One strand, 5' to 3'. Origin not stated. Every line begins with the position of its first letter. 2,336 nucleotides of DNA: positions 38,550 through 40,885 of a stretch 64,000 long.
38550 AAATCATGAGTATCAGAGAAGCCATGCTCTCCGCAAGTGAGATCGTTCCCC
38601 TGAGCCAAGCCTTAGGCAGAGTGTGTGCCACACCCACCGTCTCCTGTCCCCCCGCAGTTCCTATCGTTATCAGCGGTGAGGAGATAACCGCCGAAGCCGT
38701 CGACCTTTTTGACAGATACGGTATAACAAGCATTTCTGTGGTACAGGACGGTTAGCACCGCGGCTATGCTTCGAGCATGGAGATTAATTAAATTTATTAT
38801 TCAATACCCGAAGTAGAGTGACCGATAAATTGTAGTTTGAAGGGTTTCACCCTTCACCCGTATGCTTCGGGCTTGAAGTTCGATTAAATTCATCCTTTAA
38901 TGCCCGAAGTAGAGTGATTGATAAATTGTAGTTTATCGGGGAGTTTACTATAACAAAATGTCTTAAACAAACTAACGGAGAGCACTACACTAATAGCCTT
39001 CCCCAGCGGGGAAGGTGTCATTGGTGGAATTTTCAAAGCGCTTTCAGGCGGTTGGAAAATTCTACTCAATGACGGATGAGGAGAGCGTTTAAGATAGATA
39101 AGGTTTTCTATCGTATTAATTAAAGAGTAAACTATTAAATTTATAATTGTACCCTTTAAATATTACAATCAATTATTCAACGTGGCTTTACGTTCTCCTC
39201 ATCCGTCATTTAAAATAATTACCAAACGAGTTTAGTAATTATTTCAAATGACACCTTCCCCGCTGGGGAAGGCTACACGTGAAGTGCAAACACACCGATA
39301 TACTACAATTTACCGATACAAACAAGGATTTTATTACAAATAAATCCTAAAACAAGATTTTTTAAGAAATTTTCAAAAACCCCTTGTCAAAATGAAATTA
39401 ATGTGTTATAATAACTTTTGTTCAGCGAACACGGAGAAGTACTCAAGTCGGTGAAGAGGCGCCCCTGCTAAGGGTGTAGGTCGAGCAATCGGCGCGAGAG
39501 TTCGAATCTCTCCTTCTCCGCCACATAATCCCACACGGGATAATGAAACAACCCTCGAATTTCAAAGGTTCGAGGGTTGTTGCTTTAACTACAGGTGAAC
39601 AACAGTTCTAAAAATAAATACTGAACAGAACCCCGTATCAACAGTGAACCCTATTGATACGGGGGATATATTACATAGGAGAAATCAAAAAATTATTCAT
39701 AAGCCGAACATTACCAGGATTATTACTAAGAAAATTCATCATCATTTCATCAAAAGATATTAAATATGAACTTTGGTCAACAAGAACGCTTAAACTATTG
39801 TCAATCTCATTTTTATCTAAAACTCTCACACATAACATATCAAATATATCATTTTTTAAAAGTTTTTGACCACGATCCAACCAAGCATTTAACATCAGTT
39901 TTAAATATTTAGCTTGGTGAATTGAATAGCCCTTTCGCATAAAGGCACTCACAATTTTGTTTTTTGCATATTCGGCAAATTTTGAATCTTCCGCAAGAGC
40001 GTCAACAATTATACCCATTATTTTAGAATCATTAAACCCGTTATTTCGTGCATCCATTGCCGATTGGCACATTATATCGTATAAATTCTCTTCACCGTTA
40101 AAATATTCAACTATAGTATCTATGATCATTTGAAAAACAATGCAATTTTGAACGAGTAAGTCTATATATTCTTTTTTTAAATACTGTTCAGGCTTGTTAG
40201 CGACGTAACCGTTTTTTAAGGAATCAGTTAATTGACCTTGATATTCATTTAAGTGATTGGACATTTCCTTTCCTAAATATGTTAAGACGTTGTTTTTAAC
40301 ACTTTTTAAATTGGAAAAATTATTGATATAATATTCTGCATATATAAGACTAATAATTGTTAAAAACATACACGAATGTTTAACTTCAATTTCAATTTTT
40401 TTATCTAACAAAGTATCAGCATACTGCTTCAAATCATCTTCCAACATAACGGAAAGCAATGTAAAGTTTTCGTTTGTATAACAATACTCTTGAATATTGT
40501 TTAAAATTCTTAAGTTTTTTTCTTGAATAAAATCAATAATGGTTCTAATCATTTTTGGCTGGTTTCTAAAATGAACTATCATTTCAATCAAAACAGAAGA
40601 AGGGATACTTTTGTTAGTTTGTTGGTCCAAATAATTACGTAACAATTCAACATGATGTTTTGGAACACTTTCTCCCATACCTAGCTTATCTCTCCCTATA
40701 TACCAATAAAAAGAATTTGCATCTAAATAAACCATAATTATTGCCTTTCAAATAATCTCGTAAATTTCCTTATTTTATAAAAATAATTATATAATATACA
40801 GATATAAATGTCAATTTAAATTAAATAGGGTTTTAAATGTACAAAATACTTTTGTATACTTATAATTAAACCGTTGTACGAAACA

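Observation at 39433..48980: tRNA-Ser-targeted 9.5-kb island whose only recombinases are two convergent large serine recombinases, next to a P4/D5-type helicase (SCC-like gene set)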

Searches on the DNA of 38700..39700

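Call 62: search_rna_families(source=window, start=38700, end=39700, threshold=evalue, max_evalue=1)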
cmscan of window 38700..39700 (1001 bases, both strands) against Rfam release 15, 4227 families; matches with E-value up to 1: 6.
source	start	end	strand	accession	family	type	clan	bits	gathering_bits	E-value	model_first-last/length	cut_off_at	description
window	39433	39520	+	RF00005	tRNA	Gene; tRNA;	CL00001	54.7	29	7.8e-11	1-71/71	no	tRNA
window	39064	39215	-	RF04199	MIR6027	Gene; miRNA;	-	28.6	95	0.00094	1-159/159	no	MIR6027 microRNA precursor family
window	39468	39520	-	RF04351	Plastid-psbl-rps4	Cis-reg;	-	22.5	68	0.051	1-53/53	no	Plastid-psbl-rps4 3UTR RNA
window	39205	39252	-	RF04202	MIR5380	Gene; miRNA;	-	19.7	150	0.58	1-137/137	no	MIR5380 microRNA precursor family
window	38989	39272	-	RF02576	tsr1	Gene; sRNA;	-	15.8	235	0.079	1-657/657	no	tsr1 small RNA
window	39072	39205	-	RF01295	SCARNA7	Gene; snRNA; snoRNA; scaRNA;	-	13.8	65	0.58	1-330/330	no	Small Cajal body-specific RNA 7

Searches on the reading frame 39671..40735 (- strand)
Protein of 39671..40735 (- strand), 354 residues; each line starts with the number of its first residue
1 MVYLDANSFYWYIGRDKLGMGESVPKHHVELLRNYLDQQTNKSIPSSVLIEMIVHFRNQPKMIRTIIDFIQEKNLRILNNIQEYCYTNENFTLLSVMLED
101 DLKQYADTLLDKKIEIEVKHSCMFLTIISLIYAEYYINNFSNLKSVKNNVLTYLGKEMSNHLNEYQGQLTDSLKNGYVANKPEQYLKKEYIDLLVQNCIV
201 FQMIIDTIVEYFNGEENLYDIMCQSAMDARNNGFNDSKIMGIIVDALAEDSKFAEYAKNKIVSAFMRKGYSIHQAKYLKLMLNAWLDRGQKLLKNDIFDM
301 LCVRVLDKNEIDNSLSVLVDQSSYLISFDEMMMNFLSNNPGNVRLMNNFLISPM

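Call 7: search_protein_families(library=pfam, proteins=[window:39671-40735:-], max_evalue=0.01)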
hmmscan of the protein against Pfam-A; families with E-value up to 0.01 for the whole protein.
window:39671-40735:- (354 aa): 2 families
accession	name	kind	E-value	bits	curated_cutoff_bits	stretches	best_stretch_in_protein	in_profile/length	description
PF21861.2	RepB_C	-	0.0058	17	27.3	1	60-98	5-42/58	Replication protein RepB, C-terminal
PF03398.19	Ist1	-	0.0068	16.8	33.6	0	102-191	61-154/164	Regulator of Vps4 activity in the MVB pathway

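Call 53: search_protein_families(library=ncbifam, proteins=[window:39671-40735:-], max_evalue=0.01)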
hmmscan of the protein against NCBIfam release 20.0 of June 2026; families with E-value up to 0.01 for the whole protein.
window:39671-40735:- (354 aa): 0 families

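Call 54: search_protein_families(library=phrogs, proteins=[window:39671-40735:-], max_evalue=0.01)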
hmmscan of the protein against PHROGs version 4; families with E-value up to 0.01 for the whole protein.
window:39671-40735:- (354 aa): 0 families

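Call 84: search_protein_families(library=padloc, proteins=[window:39671-40735:-], max_evalue=0.01)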
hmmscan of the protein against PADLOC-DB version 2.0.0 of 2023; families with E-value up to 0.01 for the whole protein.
window:39671-40735:- (354 aa): 0 families

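Call 92: find_homologous_proteins(query=window:39671-40735:-, max_evalue=0.001)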
Query window:39671-40735:- (354 aa): 57 proteins with E <= 0.001 among 1811 candidates.
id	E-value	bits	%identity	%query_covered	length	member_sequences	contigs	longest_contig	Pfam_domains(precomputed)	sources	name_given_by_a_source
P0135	3.1e-229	778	100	100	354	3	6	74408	-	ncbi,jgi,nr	ncbi:MAG: hypothetical protein E7652_00215 [Ruminococcaceae bacterium]|nr:hypothetical protein [Osci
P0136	3.5e-128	446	57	99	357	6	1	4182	-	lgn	-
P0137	1.2e-127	444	58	99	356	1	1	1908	-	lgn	-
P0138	3.1e-127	443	59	99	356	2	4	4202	-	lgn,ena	-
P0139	9.0e-126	438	58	99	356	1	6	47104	-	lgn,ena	-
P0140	4.5e-123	429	58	99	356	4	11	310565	-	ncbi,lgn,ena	-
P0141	1.1e-122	428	57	99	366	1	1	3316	-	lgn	-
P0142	3.0e-122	426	56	99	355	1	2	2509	-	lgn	-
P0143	3.9e-122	426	57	99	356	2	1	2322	-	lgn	-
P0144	4.2e-122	426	58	99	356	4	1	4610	-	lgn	-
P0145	7.6e-122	425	57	99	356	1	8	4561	-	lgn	-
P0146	9.0e-122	425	56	99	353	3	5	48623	-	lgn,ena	-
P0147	4.9e-121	422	55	99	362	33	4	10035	-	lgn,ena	-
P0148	4.7e-120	419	56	99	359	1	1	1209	-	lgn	-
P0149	1.8e-119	417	55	99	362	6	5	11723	-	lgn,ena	-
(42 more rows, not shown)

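Call 93: find_encoding_contigs(protein=P0135, flank=10000, max_places=8)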
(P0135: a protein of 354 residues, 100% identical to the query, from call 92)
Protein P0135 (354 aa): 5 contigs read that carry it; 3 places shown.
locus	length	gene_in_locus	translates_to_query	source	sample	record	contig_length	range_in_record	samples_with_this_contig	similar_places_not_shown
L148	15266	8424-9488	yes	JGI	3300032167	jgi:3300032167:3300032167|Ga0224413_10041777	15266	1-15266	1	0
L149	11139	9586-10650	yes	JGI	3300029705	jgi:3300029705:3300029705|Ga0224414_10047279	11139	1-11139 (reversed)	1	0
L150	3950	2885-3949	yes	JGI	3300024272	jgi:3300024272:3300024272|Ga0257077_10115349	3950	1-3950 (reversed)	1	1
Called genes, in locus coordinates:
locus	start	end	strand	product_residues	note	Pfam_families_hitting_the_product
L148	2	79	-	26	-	?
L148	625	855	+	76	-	-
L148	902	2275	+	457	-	PF08706:D5_N, PF19263:DUF5906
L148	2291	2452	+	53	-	-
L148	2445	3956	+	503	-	PF00239:Resolvase, PF07508:Recombinase, PF13408:Zn_ribbon_recom (weak)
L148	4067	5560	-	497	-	PF00239:Resolvase, PF07508:Recombinase, PF13408:Zn_ribbon_recom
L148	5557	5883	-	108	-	-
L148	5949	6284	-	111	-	-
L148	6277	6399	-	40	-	-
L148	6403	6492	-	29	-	-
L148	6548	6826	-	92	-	PF20648:DUF6809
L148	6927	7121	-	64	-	-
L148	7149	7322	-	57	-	-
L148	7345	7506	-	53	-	-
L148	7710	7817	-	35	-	-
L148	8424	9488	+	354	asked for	-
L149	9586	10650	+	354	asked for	-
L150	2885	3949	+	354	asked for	?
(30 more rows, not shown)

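Call 98: predict_structure(alignment_id=A5)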
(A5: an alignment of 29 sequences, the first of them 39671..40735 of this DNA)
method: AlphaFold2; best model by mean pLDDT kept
length: 354 residues; sequences in the alignment: 29
mean_pLDDT: 86.5   pTM: 0.85
mean pLDDT of the five models: 86.5, 85.9, 83.8, 83.7, 82.5
residues with pLDDT >= 90: 187; 70-90: 134; 50-70: 15; < 50: 18
segments of 3 or more residues with pLDDT < 50: 237-249, 288-292
pLDDT, mean of each block of 10 residues (from residue 1): 95 94 92 95 94 94 96 93 84 88 95 93 89 88 91 88 91 92 85 84 91 90 84 56 46 76 91 91 63 71 88 83 91 91 94 88
secondary structure, 60 per line:
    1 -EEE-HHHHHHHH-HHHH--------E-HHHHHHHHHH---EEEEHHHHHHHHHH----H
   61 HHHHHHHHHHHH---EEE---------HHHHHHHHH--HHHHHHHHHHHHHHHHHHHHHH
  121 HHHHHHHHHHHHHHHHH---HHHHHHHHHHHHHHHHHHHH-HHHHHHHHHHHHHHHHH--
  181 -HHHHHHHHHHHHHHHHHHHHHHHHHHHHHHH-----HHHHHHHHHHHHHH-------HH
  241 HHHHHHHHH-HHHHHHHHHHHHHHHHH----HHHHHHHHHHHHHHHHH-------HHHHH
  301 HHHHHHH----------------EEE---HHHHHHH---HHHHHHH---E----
elements in order: E2-4 H6-13 H15-18 H29-38 E42-45 H46-55 H60-72 E76-78 H88-96 H99-137 H141-160 H162-178 H182-212 H218-231 H239-249 H251-267 H272-288 H296-307 E324-326 H330-336 H340-346

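Call 101: fold_search(model_id=the predicted structure, library=pdb)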
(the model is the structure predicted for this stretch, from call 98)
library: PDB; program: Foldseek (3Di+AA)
matches with E <= 10: 91; with E <= 0.001: 0
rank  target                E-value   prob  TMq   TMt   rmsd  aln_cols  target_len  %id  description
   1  3zvk_B                6.3e-01  0.77  0.17  0.40  10.9       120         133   15  Crystal structure of VapBC2 from Rickettsia felis bound to a DNA fragment from their promoter (released 2011-12-14)
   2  3zvk_C                7.2e-01  0.72  0.17  0.41  11.0       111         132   20  Crystal structure of VapBC2 from Rickettsia felis bound to a DNA fragment from their promoter (released 2011-12-14)
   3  4xgq_A                7.6e-01  0.98  0.18  0.45   2.6        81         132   10  Crystal structure of addiction module from Mycobacterial species (released 2015-08-12)
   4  3zvk_A                7.6e-01  0.89  0.17  0.40   3.9        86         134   19  Crystal structure of VapBC2 from Rickettsia felis bound to a DNA fragment from their promoter (released 2011-12-14)
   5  7psm_A                7.6e-01  0.07  0.12  0.09  23.5       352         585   10  S. cerevisiae Atm1 in MSP1D1 nanodiscs with bound AMP-PNP and Mg2+ (released 2021-12-29)
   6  5nwk_B                1.2e+00  0.05  0.10  0.12  19.1       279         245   10  14-3-3c in complex with CPP and fusicoccin (released 2017-11-22)
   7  4xgr_C                1.4e+00  0.93  0.18  0.46   2.7        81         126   10  Crystal structure of addiction module from Mycobacterial species (released 2015-08-12)
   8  5wzf_A                1.4e+00  0.60  0.18  0.43   7.8       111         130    8  Crystal structure of Mycobacterium tuberculosis VapC20 (Rv2549c), Sarcin-Ricin loop cleaving toxin (released 2017-10-25)
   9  5ecd_A                1.6e+00  0.87  0.17  0.43   3.5        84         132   20  Structure of the Shigella flexneri VapC mutant D98N crystal form 1 (released 2016-02-17)
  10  5wz4_A                1.6e+00  0.35  0.16  0.36   8.3       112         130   11  Crystal structure of Mycobacterium tuberculosis VapC20 (Rv2549c), Sarcin-Ricin loop cleaving toxin (released 2017-10-25)
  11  5nwk_C                1.6e+00  0.05  0.11  0.14  19.2       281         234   10  14-3-3c in complex with CPP and fusicoccin (released 2017-11-22)
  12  4xgr_A                1.7e+00  0.93  0.19  0.49   2.4        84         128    8  Crystal structure of addiction module from Mycobacterial species (released 2015-08-12)
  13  3tnd_A                1.8e+00  0.63  0.16  0.38   3.9        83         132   17  Crystal structure of Shigella flexneri VapBC toxin-antitoxin complex (released 2011-11-02)
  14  6pt3_B                1.8e+00  0.12  0.20  0.20  18.7       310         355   10  Crystal structure of the active delta opioid receptor in complex with the small molecule agonist DPI-287 (released 2019-12-11)
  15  4whj_A                1.8e+00  0.04  0.13  0.09  38.7       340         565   14  Myxovirus Resistance Protein 2 (MxB) (released 2014-10-29)
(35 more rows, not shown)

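Call 111: find_encoding_contigs(protein=P0140, flank=10000, max_places=5)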
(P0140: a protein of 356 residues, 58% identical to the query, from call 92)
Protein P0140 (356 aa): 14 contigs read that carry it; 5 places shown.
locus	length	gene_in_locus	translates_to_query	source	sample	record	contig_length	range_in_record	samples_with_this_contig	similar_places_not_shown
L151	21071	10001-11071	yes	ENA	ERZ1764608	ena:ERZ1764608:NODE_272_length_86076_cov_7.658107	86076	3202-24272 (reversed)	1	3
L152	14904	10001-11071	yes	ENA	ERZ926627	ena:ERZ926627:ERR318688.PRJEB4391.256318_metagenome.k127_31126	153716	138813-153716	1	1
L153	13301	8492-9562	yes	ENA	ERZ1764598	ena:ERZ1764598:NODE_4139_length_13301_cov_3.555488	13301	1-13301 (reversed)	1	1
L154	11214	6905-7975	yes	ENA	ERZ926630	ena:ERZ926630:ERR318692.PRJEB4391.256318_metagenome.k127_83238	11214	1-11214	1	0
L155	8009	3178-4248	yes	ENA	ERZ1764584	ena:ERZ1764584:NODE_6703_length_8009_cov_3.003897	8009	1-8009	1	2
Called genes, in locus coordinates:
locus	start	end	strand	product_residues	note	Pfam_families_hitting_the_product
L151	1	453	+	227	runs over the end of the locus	PF00929:RNase_T, PF01396:Zn_ribbon_Top1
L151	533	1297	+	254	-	PF01381:HTH_3, PF12844:HTH_19 (weak), PF13443:HTH_26 (faint), PF13560:HTH_31 (weak), PF12674:Zn_ribbon_2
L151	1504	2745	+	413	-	PF02608:Bmp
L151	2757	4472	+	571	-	PF17202:sCache_3_3, PF00015:MCPsignal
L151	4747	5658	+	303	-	PF07690:MFS_1, PF11700:ATG22, PF07690:MFS_1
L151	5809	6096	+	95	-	PF04221:RelB (weak)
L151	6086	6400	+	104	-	PF05016:ParE_toxin (weak)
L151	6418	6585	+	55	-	-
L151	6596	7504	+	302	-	-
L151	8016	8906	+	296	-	PF02661:Fic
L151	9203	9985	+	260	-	PF04471:Mrr_cat, PF22722:NA-iREase1 (weak)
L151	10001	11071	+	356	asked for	-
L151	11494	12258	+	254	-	-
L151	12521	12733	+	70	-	PF13031:DUF3892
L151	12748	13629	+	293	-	-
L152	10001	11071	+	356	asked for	-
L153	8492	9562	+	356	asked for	-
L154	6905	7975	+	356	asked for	-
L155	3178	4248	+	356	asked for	-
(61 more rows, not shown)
